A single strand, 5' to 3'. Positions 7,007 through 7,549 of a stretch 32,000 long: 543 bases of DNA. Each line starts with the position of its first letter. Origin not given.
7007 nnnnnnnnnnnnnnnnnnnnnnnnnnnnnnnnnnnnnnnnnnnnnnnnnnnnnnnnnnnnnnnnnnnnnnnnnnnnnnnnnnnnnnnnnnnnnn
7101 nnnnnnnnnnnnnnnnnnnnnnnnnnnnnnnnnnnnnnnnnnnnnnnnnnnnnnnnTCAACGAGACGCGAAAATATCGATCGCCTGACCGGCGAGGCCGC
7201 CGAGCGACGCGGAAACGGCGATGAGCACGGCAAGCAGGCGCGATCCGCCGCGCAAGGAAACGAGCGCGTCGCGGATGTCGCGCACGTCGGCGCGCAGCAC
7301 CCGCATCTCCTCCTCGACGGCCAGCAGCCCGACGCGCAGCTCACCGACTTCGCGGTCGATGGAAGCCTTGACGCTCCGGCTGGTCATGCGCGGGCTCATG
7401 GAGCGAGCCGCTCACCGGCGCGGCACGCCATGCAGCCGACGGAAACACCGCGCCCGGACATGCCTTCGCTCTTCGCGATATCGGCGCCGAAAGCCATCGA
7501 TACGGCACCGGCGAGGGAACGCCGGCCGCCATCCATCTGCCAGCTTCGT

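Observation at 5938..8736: Tail-fibre and complete lysis module fused in cis to the GTA structural operon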

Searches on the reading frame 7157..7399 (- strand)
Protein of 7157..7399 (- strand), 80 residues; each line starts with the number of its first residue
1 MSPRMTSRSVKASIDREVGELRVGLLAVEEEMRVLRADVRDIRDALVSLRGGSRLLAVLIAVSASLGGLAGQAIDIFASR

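Call 5: search_protein_families(library=pfam, proteins=[window:7157-7399:-], max_evalue=0.01)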
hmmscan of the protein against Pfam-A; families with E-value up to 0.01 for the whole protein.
window:7157-7399:- (80 aa): 0 families

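Call 35: search_protein_families(library=phrogs, proteins=[window:7157-7399:-], max_evalue=0.01)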
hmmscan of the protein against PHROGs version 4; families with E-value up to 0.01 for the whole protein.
window:7157-7399:- (80 aa): 0 families

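Call 54: search_protein_representatives(protein=window:7157-7399:-)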
Query: 80 residues. Proteins with E-value up to 0.001 (for the whole library): 31; up to 1e-10: 1; up to 1e-30: 0. The best 31 are listed.
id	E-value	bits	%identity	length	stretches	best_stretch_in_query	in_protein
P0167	5.3e-11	58.3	47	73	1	13-71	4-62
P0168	1.8e-10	56.6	48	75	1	9-74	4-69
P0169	2.5e-09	53.0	46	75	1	8-72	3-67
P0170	1.2e-08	50.9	44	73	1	13-75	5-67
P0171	1.9e-08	50.2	40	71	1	13-79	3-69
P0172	2.2e-08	50.0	42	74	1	13-77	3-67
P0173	4.5e-08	49.0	45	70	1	12-73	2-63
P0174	7.2e-08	48.4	44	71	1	13-71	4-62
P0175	9.6e-08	48.0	49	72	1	13-69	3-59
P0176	9.9e-08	48.0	40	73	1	12-74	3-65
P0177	5.1e-07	45.7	40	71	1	14-73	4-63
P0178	7.8e-07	45.1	42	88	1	11-72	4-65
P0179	1.5e-06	44.2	70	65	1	11-47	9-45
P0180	2.0e-06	43.9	32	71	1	13-77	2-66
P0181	2.4e-06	43.6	38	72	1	12-76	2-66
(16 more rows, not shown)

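Call 56: search_protein_families(library=pfam, alignment_id=A2, max_evalue=0.1)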
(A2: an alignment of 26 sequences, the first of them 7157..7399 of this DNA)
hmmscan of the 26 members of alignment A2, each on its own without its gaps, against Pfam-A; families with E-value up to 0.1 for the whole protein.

A. member 1, window:7157-7399:- (80 aa): 0 families

B. families by the number of members that match (of 26 scanned): 34 families (the first 25 are shown)
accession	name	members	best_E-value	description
PF05377.16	FlaC_arch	17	6.8e-05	Flagella accessory protein C (FlaC)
PF16326.10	ABC_tran_CTD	3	0.0053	ABC transporter C-terminal domain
PF07439.16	DUF1515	3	0.0095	Protein of unknown function (DUF1515)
PF07889.17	DUF1664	3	0.011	Protein of unknown function (DUF1664)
PF23991.1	DUF7310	2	0.0019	Coiled-coil region of unknown function (DUF7310)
PF24073.1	DUF7365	2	0.0074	Coiled-coil region of unknown function (DUF7365)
PF17489.7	Tnp_22_trimer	2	0.019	L1 transposable element trimerization domain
PF10805.13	DUF2730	2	0.035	Protein of unknown function (DUF2730)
PF08663.15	HalX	2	0.049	HalX domain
PF12795.12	MscS_porin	2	0.055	Mechanosensitive ion channel porin domain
PF20379.3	DUF6674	2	0.068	Family of unknown function (DUF6674)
PF22690.1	FAS_AT_central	2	0.069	Fatty acid synthase central AT domain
PF01627.28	Hpt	1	0.0021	Hpt domain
PF04728.18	LPP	1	0.0078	Lipoprotein leucine-zipper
PF03528.20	Rabaptin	1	0.012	Rabaptin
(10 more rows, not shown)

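Call 57: search_protein_families(library=phrogs, alignment_id=A2, max_evalue=0.1)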
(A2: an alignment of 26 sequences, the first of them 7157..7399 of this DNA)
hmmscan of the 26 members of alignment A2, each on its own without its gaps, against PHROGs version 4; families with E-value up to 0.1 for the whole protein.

A. member 1, window:7157-7399:- (80 aa): 0 families

B. families by the number of members that match (of 26 scanned): 31 families (the first 25 are shown)
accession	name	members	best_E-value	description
phrog_1193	-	8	0.00029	hemolysin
phrog_37133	-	7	5.9e-05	-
phrog_6136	-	7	0.0031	-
phrog_3556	-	7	0.0062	-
phrog_473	-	4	0.027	virion structural protein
phrog_34659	-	3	0.0033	-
phrog_5211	-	3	0.011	-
phrog_1103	-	2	0.0052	-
phrog_12917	-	2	0.0095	-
phrog_10340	-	2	0.015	holin/anti-holin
phrog_2990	-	2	0.06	-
phrog_6324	-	2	0.074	-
phrog_13567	-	1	0.0053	-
phrog_3735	-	1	0.0069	-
phrog_16546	-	1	0.011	-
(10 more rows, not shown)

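Call 58: find_homologous_proteins(query=A2, max_evalue=0.001)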
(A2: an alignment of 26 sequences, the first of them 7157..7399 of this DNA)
Query A2 (26 sequences) (80 aa, profile of the alignment): 149 proteins with E <= 0.001 among 4553 candidates; the best 120 are listed.
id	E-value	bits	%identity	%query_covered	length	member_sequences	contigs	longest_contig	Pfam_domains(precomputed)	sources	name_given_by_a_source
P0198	8.3e-28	114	47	73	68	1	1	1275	-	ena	-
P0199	4.0e-27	112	42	84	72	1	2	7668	-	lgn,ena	-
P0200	4.6e-27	112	42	80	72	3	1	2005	-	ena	-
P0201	6.5e-27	111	42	83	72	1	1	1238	-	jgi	jgi:hypothetical protein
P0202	8.0e-27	111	42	83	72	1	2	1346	-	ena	-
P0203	9.0e-27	111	43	73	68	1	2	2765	-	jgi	jgi:chromosome condensin MukBEF ATPase and DNA-binding subunit MukB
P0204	1.0e-26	110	39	83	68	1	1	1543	-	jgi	jgi:chromosome condensin MukBEF ATPase and DNA-binding subunit MukB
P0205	1.9e-26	110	48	83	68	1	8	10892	-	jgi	jgi:chromosome condensin MukBEF ATPase and DNA-binding subunit MukB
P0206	2.2e-26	109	55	69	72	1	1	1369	-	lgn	-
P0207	2.8e-26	109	45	83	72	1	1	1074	-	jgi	jgi:chromosome condensin MukBEF ATPase and DNA-binding subunit MukB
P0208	4.9e-26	108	48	80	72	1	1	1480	-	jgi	jgi:chromosome condensin MukBEF ATPase and DNA-binding subunit MukB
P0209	5.2e-26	108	55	69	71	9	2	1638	-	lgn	-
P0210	5.5e-26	108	45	83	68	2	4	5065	-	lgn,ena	-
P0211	5.5e-26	108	47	83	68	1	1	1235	-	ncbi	-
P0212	9.5e-26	107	47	83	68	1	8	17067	-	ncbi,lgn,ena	-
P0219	3.5e-25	105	47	78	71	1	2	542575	-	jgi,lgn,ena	-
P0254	5.0e-21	92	62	85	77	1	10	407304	-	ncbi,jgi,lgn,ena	jgi:hypothetical protein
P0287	2.8e-18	83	26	83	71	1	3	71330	-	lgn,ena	-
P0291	6.6e-18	82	28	84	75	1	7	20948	-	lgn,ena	-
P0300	2.3e-15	74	24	53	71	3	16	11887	-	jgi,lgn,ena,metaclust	metaclust:\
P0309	1.4e-12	65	33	49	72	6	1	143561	-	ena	-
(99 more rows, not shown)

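Call 59: find_encoding_contigs(protein=P0219, flank=6000, max_places=1)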
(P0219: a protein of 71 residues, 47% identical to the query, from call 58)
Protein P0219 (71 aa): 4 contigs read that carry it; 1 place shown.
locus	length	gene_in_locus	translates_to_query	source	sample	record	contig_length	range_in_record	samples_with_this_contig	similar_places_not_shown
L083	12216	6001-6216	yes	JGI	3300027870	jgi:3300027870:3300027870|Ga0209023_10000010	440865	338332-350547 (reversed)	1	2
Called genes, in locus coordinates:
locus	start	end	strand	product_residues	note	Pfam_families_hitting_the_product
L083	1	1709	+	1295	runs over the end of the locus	PF22612:GH113 (faint), PF13547:GTA_TIM, PF13550:Phage-tail_3, PF23666:Rcc01698_C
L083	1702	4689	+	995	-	PF10983:DUF2793, PF12708:Pect-lyase_RHGA_epim, PF13229:Beta_helix (faint)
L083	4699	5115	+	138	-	-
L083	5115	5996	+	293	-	-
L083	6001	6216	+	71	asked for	-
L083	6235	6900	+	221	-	PF00959:Phage_lysozyme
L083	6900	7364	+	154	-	PF11351:GTA_holin_3TM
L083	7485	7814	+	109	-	-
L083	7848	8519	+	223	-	PF00072:Response_reg, PF00486:Trans_reg_C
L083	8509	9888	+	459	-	PF26769:HAMP_PhoQ, PF02518:HATPase_c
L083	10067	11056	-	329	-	PF01965:DJ-1_PfpI, PF12833:HTH_18, PF00165:HTH_AraC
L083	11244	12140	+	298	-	PF02219:MTHFR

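Call 60: find_encoding_contigs(protein=P0254, flank=6000, max_places=2)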
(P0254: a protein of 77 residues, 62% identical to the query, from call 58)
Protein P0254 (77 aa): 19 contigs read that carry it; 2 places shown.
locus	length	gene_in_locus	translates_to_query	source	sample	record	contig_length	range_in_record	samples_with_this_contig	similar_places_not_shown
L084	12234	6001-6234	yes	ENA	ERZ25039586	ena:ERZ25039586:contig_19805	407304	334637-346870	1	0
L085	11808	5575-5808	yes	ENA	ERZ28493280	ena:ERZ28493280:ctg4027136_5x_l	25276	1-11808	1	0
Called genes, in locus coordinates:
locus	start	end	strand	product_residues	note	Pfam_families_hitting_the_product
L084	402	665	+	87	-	-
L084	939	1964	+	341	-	PF13547:GTA_TIM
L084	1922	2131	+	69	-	PF13547:GTA_TIM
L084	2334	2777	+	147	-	PF13547:GTA_TIM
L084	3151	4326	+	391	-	PF13550:Phage-tail_3 (weak), PF23666:Rcc01698_C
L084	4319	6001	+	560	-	PF10983:DUF2793, PF22237:SO2946-like_C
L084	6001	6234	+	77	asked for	-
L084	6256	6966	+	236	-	PF00959:Phage_lysozyme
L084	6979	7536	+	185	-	PF11351:GTA_holin_3TM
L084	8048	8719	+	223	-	PF00072:Response_reg, PF00486:Trans_reg_C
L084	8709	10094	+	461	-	PF26769:HAMP_PhoQ, PF02518:HATPase_c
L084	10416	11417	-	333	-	PF01965:DJ-1_PfpI, PF12833:HTH_18, PF00165:HTH_AraC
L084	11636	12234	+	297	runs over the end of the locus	PF02219:MTHFR (weak)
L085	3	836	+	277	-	?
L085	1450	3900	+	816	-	PF13547:GTA_TIM, PF13550:Phage-tail_3, PF23666:Rcc01698_C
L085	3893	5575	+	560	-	PF10983:DUF2793, PF22237:SO2946-like_C (weak)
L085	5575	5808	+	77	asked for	-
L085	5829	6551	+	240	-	PF00959:Phage_lysozyme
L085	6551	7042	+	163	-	PF11351:GTA_holin_3TM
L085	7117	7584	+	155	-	PF03413:PepSY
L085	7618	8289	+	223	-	PF00072:Response_reg, PF00486:Trans_reg_C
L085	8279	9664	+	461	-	PF26769:HAMP_PhoQ, PF02518:HATPase_c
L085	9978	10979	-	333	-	PF01965:DJ-1_PfpI, PF12833:HTH_18, PF00165:HTH_AraC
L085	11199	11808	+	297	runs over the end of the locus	PF02219:MTHFR (weak)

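Call 61: find_encoding_contigs(protein=P0287, flank=6000, max_places=1)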
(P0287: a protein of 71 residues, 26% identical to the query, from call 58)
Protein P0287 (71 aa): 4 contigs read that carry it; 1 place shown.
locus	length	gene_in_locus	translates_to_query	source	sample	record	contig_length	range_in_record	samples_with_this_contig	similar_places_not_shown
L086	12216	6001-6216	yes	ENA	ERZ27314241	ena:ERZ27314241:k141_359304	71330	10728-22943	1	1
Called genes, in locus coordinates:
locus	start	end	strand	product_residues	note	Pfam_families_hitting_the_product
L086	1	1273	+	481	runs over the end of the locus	PF03906:Phage_T7_tail (faint), PF07484:Collar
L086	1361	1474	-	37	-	-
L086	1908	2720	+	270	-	PF05175:MTS, PF13489:Methyltransf_23, PF06325:PrmA, PF08241:Methyltransf_11, PF08242:Methyltransf_12, PF13649:Methyltransf_25, PF13847:Methyltransf_31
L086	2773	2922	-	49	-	-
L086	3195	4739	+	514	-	PF05475:Chlam_vir (weak)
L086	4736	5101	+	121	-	-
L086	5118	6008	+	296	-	PF13365:Trypsin_2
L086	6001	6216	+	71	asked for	-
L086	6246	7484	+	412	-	-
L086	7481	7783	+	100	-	-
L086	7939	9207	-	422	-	PF13657:Couple_hipA, PF07804:HipA_C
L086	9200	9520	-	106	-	PF13560:HTH_31, PF13744:HTH_37 (faint), PF01381:HTH_3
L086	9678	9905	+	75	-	-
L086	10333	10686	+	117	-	-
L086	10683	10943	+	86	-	-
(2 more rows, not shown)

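Call 62: find_encoding_contigs(protein=P0309, flank=5000, max_places=1)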
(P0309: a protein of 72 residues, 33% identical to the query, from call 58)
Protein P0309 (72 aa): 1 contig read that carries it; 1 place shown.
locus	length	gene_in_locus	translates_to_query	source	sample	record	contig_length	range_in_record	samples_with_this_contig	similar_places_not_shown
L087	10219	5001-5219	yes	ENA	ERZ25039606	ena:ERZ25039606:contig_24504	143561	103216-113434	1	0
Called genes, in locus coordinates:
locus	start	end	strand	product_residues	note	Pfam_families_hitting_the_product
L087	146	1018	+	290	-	-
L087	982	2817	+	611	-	-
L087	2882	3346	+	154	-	PF07310:PAS_5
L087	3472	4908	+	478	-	-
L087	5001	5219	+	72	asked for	-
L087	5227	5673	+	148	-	PF07486:Hydrolase_2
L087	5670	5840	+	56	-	-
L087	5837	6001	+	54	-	-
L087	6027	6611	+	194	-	-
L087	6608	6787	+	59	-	-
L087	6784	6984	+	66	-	-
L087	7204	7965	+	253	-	PF00072:Response_reg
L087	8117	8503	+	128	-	PF00072:Response_reg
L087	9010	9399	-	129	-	-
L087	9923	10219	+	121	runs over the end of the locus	-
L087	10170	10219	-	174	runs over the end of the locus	PF00072:Response_reg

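Call 63: find_encoding_contigs(protein=P0291, flank=5000, max_places=1)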
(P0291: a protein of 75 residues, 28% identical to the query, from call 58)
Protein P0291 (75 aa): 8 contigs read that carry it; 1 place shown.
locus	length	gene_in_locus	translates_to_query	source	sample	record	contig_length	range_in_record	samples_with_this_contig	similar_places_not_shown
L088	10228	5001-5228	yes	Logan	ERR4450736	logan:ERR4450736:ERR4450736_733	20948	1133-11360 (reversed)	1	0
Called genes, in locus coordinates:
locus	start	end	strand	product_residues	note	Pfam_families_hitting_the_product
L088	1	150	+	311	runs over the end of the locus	-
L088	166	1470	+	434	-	-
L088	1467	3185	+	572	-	-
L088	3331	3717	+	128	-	-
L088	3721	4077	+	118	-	-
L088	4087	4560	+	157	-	-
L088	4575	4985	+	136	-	-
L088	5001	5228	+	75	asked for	-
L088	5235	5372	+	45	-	-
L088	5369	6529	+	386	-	-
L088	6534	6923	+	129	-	-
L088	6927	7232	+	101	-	-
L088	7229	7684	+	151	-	-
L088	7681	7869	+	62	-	-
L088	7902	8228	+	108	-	-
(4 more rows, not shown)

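Call 64: find_encoding_contigs(protein=P0300, flank=5000, max_places=1)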
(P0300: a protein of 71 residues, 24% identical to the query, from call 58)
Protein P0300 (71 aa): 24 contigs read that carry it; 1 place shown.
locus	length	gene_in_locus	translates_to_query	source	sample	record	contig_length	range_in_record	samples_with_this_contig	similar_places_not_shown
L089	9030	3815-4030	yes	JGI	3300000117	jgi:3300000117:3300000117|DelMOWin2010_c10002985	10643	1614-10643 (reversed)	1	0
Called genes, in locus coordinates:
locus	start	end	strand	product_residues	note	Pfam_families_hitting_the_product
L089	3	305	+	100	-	?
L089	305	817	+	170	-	-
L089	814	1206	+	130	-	-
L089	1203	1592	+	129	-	-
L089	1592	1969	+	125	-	-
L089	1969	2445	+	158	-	-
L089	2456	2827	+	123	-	-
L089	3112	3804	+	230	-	-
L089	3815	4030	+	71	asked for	-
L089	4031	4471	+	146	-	-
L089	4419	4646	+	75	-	-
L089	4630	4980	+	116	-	PF00959:Phage_lysozyme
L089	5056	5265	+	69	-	-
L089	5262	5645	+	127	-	-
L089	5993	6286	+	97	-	-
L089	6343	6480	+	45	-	-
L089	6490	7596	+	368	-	PF14659:Phage_int_SAM_3 (weak), PF00589:Phage_integrase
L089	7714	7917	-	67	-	-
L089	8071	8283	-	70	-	-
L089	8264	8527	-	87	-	-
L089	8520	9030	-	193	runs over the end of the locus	PF04404:ERF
